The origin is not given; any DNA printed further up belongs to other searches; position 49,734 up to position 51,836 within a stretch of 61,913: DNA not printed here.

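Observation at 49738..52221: Compositionally distinct two-gene cassette (ABC half-transporter plus convergent 110-aa unknown protein) between gpsA and lepA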

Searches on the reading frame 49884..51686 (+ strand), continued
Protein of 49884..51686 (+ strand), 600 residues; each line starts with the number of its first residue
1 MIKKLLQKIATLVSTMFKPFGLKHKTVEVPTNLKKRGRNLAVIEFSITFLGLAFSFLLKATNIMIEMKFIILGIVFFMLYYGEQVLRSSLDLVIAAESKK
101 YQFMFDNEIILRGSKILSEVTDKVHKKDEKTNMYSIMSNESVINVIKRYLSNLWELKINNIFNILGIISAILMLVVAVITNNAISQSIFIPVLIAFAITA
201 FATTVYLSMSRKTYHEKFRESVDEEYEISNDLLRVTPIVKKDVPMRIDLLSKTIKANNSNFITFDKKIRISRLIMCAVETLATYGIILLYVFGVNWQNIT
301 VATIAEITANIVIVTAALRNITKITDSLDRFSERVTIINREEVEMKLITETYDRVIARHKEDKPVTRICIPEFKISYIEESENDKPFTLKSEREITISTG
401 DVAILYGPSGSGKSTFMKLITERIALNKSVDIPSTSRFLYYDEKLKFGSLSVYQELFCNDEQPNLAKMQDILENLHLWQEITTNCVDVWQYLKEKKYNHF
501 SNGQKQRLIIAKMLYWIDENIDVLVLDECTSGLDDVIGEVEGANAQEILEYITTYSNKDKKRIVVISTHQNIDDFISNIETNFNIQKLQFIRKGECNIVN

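Call 23: search_solved_structures(query=window:49884-51686:+, max_evalue=0.001, show_alignments=1)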
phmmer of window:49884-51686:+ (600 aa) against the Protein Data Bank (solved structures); distinct sequences matched with E-value up to 0.001: 56.
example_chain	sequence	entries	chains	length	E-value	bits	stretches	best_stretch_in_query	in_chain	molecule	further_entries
2hyd_A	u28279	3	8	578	1.6e-08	36.8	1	114-535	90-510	ABC transporter homolog | Multidrug export ATP-binding/permease protein SAV1866 | CYSTIC FIBROSIS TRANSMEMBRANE CONDUCTANCE REGULATOR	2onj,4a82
6ha8_V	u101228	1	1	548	2.2e-06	29.8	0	388-534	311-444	Nucleotide-binding protein ExpZ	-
3qf4_A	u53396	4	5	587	4.4e-06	28.8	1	141-537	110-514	ABC transporter, ATP-binding protein | ABC transporter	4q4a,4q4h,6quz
6qv0_A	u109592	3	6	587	4.4e-06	28.8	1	141-537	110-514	ABC transporter, ATP-binding protein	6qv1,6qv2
9nfi_A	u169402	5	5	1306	7.1e-06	28.1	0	392-535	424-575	Permeability Glycoprotein (P-gp)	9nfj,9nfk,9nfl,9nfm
4f4c_A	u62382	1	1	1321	2.1e-05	26.5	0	395-542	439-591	Multidrug resistance protein pgp-1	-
4q7k_A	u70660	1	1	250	3.8e-05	25.7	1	393-537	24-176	ABC transporter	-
9oe1_A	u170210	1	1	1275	6e-05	25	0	395-535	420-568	ATP-binding cassette, sub-family B (MDR/TAP), member 4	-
9ody_A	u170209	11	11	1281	6.2e-05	25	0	395-535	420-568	ATP-binding cassette, sub-family B (MDR/TAP), member 4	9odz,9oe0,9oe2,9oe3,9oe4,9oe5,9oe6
6z4w_A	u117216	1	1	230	0.0001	24.2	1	394-535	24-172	Cell division ATP-binding protein FtsE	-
6z63_A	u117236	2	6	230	0.0001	24.2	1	394-535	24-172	Cell division ATP-binding protein FtsE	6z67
8zpx_B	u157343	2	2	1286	0.0001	24.2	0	370-535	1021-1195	ABC transporter B family member 1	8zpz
9juj_A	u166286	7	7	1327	0.00012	24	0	370-535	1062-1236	ABC transporter B family member 1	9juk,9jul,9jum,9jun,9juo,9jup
4yms_J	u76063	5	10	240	0.00012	24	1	395-541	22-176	ABC-type polar amino acid transport system, ATPase component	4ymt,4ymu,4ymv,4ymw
7f02_A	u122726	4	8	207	0.00016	23.6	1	388-572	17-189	Cytochrome c biogenesis ATP-binding export protein CcmA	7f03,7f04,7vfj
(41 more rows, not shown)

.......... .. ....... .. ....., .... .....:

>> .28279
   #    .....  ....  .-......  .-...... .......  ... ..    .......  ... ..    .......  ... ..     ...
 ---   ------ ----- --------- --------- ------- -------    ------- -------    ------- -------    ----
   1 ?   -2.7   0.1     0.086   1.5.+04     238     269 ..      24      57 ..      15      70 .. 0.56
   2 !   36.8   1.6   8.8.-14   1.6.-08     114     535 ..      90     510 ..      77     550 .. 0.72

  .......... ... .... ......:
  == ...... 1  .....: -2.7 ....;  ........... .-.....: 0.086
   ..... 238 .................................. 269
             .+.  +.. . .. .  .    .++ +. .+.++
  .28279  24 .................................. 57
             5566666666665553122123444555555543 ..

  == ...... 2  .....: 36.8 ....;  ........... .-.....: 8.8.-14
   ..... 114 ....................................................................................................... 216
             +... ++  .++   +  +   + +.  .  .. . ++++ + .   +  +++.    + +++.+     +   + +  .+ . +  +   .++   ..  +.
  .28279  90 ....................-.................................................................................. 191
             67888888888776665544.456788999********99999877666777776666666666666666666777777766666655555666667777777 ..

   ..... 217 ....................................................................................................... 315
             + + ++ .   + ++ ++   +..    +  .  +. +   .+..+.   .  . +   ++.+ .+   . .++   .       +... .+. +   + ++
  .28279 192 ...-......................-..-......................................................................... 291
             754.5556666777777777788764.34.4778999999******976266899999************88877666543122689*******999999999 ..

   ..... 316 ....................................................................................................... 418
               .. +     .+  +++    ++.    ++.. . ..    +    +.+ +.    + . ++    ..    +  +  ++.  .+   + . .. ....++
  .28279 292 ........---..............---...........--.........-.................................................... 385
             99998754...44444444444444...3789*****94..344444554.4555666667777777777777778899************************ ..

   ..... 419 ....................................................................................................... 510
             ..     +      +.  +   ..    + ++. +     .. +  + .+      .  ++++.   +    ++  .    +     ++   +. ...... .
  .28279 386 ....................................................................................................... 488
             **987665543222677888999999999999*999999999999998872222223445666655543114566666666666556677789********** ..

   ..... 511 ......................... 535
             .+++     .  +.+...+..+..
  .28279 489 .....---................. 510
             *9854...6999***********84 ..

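Call 42: list_cluster_members(proteins=[P0070, P0009, P0148])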
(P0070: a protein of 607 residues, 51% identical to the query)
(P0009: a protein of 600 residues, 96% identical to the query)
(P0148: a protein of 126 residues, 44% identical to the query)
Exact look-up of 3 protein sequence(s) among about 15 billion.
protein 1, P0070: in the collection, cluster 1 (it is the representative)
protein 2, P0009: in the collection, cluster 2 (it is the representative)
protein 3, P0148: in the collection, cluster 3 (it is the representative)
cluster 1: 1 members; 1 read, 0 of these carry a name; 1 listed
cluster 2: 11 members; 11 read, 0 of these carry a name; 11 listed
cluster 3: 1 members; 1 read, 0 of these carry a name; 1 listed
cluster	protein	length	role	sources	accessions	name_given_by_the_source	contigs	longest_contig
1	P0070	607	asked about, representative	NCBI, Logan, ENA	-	-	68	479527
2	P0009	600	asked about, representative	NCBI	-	-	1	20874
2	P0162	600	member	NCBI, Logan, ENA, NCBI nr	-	-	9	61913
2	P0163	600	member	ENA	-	-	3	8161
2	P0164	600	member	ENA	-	-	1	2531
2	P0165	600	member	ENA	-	-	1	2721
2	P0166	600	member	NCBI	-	-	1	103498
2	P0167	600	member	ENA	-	-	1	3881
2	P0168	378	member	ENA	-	-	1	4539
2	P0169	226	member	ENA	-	-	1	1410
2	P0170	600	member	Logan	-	-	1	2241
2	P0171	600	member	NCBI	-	-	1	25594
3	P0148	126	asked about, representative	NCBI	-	-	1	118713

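Call 49: search_dna_similar(query=window:49884-51686:+, collection=plasmids, mode=protein, max_rows=10)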
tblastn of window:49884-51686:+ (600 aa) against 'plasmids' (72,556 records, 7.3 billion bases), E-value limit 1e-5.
Records with a match: 153; places in all: 159; records where one place covers at least 80% of the query: 0.
Best place of each record, by identity: <60% 153.
By first word of the organism name: Enterococcus 81; Bacillus 44; Pantoea 13; Clostridium 7; Rahnella 2; Streptomyces 1; Niallia 1; Methylobacterium 1; Acetoanaerobium 1; Rhizobium 1; and 1 more.
By predicted mobility (MOB-suite, as given by PLSDB): non-mobilizable 74; mobilizable 59; conjugative 20.
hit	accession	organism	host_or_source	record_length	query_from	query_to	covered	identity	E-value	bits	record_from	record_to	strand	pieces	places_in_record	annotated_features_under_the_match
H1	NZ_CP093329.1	Rahnella aceris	whole organism,grassland soil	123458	263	534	45%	24.8%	2e-6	59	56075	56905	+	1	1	peptidase domain-containing ABC transporter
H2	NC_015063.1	Rahnella aceris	-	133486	263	534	45%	24.8%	2e-6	59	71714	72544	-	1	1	peptidase domain-containing ABC transporter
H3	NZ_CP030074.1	Streptomyces cadmiisoli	Whole organism,soil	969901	262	534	46%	24.1%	4e-6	58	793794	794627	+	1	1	NHLP family bacteriocin export ABC transporter ...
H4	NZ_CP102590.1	Niallia taxi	-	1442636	395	595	34%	32.1%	2e-6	59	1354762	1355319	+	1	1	none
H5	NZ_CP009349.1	Bacillus thuringiensis HD1002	Sewage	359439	370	572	34%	29.7%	2e-8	65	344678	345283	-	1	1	ABC transporter ATP-binding protein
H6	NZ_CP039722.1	Bacillus thuringiensis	whole organism,soil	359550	370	572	34%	29.7%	2e-8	65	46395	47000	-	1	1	ABC transporter ATP-binding protein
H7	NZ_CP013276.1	Bacillus thuringiensis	Vectobac,bacterial clone,Commercial ...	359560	370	572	34%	29.7%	2e-8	65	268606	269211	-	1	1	ABC transporter ATP-binding protein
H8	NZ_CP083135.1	Bacillus thuringiensis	whole organism,Biopesticide Solbac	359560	370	572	34%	29.7%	2e-8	65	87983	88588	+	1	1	ABC transporter ATP-binding protein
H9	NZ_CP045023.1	Bacillus thuringiensis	whole organism,soil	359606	370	572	34%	29.7%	2e-8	65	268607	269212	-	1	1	ABC transporter ATP-binding protein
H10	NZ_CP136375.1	Bacillus mycoides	whole organism,soil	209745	370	572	34%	29.7%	1e-7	62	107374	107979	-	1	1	ABC transporter ATP-binding protein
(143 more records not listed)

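Call 50: search_dna_similar(query=window:49884-51686:+, collection=phages, mode=protein, max_rows=10)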
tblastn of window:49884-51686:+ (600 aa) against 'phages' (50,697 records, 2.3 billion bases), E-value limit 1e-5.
Records with a match: 13; places in all: 13; records where one place covers at least 80% of the query: 0.
Best place of each record, by identity: <60% 13.
By first word of the organism name: Listeria 9; Enterococcus 3; Bacteriophage 1.
By host as written in the record: Listeria monocytogenes 9; Enterococcus faecalis 2; - 2.
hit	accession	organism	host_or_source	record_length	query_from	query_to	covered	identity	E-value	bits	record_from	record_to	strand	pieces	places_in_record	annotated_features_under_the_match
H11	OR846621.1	Enterococcus phage Efs 1-1-1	Enterococcus faecalis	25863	405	572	28%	31.5%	2e-8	64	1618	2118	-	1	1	record has no annotation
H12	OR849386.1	Listeria phage LM 4-14-1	Listeria monocytogenes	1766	391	569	30%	29.2%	4e-8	62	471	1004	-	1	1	record has no annotation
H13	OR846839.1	Listeria phage LM 4-11-1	Listeria monocytogenes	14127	391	569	30%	29.2%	6e-8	62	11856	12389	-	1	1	record has no annotation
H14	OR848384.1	Listeria phage LM 4-14-1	Listeria monocytogenes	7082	395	540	24%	32.3%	6e-6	56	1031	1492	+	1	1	record has no annotation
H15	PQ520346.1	Enterococcus phage IME_EF3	-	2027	391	569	30%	26.0%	7e-7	58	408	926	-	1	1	record has no annotation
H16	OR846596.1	Enterococcus phage Efs 1-1-1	Enterococcus faecalis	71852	391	569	30%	26.0%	1e-6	58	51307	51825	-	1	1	record has no annotation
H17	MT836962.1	Bacteriophage sp.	human fecal samples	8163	394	534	24%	31.0%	5e-6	56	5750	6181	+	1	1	record has no annotation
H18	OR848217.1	Listeria phage LM 4-14-1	Listeria monocytogenes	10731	395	554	27%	26.7%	8e-6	55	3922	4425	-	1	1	record has no annotation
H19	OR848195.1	Listeria phage LM 4-14-1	Listeria monocytogenes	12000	395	554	27%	26.7%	8e-6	55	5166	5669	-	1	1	record has no annotation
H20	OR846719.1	Listeria phage LM 4-11-1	Listeria monocytogenes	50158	395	554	27%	26.7%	8e-6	55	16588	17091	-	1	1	record has no annotation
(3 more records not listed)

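Call 51: find_encoding_contigs(protein=P0045, flank=6000, max_places=2)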
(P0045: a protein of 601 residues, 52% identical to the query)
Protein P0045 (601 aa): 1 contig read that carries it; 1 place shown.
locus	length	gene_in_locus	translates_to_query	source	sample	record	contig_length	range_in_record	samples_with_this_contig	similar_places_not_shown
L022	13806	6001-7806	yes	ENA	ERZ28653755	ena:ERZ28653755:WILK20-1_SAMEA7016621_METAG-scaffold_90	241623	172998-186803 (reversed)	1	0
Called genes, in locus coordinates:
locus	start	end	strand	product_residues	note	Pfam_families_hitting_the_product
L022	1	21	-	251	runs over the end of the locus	PF00156:Pribosyltran (weak)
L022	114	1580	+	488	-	-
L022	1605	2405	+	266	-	-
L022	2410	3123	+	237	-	PF00696:AA_kinase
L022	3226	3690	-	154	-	PF03449:GreA_GreB_N, PF01272:GreA_GreB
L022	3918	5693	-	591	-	PF08439:Peptidase_M3_N, PF01432:Peptidase_M3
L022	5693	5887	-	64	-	-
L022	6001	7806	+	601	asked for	PF00910:RNA_helicase (faint), PF00005:ABC_tran, PF13401:AAA_22 (faint)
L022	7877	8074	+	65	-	PF13459:Fer4_15, PF13370:Fer4_13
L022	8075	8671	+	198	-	-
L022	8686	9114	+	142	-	PF11969:DcpS_C, PF01230:HIT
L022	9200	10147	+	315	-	PF13462:Thioredoxin_4, PF13098:Thioredoxin_2, PF01323:DSBA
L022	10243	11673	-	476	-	PF00587:tRNA-synt_2b, PF03129:HGTP_anticodon, PF09180:ProRS-C_1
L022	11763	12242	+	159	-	-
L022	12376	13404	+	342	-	PF02912:Phe_tRNA-synt_N, PF01409:tRNA-synt_2d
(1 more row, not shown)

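Call 52: find_encoding_contigs(protein=P0021, flank=6000, max_places=2)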
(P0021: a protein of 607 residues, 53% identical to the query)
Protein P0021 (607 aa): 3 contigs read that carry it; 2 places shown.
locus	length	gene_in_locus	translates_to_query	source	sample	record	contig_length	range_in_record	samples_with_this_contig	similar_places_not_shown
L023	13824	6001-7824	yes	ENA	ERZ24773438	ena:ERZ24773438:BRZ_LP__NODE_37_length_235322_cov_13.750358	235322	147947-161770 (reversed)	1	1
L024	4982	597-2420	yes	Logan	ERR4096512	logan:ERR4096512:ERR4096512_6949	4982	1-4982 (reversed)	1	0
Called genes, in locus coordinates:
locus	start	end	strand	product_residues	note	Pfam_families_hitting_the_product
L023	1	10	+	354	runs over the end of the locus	PF20990:DUF2207_C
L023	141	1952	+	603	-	PF00009:GTP_EFTU, PF01926:MMR_HSR1 (weak), PF22042:EF-G_D2, PF03144:GTP_EFTU_D2, PF00679:EFG_C, PF21018:BipA_C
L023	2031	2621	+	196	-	PF01135:PCMT, PF01596:Methyltransf_3, PF02475:TRM5-TYW2_MTfase (weak), PF13847:Methyltransf_31, PF13578:Methyltransf_24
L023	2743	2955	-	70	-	-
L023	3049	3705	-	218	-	PF06541:ABC_trans_CmpB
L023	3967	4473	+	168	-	PF00588:SpoU_methylase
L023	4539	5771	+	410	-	PF01136:Peptidase_U32, PF16325:Peptidase_U32_C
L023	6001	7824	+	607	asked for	PF00005:ABC_tran, PF13401:AAA_22 (faint)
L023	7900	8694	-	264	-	PF04018:VCA0040-like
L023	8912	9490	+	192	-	-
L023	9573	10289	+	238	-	PF04542:Sigma70_r2, PF04545:Sigma70_r4, PF01381:HTH_3 (faint)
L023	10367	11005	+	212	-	PF00929:RNase_T, PF13482:RNase_H_2 (weak)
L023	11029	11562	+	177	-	PF04756:OST3_OST6 (faint), PF13848:Thioredoxin_6, PF13905:Thioredoxin_8 (faint), PF14595:Thioredoxin_9 (weak), PF00085:Thioredoxin, PF13098:Thioredoxin_2 (weak), PF13899:Thioredoxin_7 (weak)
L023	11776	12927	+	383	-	-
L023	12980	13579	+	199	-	PF04203:Sortase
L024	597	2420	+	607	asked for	PF00005:ABC_tran, PF13401:AAA_22 (faint)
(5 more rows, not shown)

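Call 60: search_solved_structures(query=A4, max_evalue=0.00001)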
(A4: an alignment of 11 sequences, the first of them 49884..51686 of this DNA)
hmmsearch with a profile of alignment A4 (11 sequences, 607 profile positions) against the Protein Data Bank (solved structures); distinct sequences matched with E-value up to 0.00001: 65 (the best 60 are shown).
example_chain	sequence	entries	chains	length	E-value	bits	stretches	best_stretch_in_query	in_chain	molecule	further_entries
9oe1_A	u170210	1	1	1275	1e-09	40.5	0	504-550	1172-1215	ATP-binding cassette, sub-family B (MDR/TAP), member 4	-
9ody_A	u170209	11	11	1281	1e-09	40.4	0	504-550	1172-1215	ATP-binding cassette, sub-family B (MDR/TAP), member 4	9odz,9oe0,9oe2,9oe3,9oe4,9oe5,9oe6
7niu_A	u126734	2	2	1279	1.2e-09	40.2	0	505-548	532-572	Isoform 2 of Phosphatidylcholine translocator ABCB4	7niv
7qkr_A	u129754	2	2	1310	1.9e-09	39.6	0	504-550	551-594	Plasma membrane ATP-binding cassette transporter required for the export of a-factor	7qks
6ujt_A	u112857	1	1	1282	7.3e-09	37.6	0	505-545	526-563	ATP-dependent translocase ABCB1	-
6ujs_A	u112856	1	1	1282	7.4e-09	37.6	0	505-545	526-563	ATP-dependent translocase ABCB1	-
4m1m_A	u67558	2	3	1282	7.4e-09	37.6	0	505-545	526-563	Multidrug resistance protein 1A | ATP-dependent translocase ABCB1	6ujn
5kpi_A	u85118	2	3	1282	7.4e-09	37.6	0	505-545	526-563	Multidrug resistance protein 1A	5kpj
4m2s_A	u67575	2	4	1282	7.4e-09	37.6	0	505-545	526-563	Multidrug resistance protein 1A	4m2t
4lsg_A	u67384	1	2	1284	7.4e-09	37.6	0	505-545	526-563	Multidrug resistance protein 1A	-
6ujr_A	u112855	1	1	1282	7.4e-09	37.6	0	505-545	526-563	ATP-dependent translocase ABCB1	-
3g5u_A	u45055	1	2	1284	7.4e-09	37.6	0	505-545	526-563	Multidrug resistance protein 1a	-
4ksb_A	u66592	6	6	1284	7.5e-09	37.6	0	505-545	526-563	Multidrug resistance protein 1A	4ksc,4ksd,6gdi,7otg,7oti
4q9h_A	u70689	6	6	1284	7.5e-09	37.6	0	505-545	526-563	Multidrug resistance protein 1A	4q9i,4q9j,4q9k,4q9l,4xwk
3g60_A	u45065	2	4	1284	7.5e-09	37.6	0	505-545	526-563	Multidrug resistance protein 1a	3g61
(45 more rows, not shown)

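Call 66: find_encoding_contigs(protein=P0019, flank=5000, max_places=2)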
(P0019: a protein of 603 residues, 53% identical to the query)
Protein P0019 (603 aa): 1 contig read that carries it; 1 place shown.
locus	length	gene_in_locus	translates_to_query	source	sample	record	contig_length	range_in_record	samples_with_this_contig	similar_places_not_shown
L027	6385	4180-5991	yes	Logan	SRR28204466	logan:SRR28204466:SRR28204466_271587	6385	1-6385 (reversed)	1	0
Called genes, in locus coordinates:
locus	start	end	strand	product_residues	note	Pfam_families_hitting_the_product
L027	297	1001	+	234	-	PF01712:dNK (weak), PF02223:Thymidylate_kin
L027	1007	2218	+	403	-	PF02511:Thy1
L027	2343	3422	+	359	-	PF07804:HipA_C (weak)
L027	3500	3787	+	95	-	-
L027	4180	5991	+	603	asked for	PF00005:ABC_tran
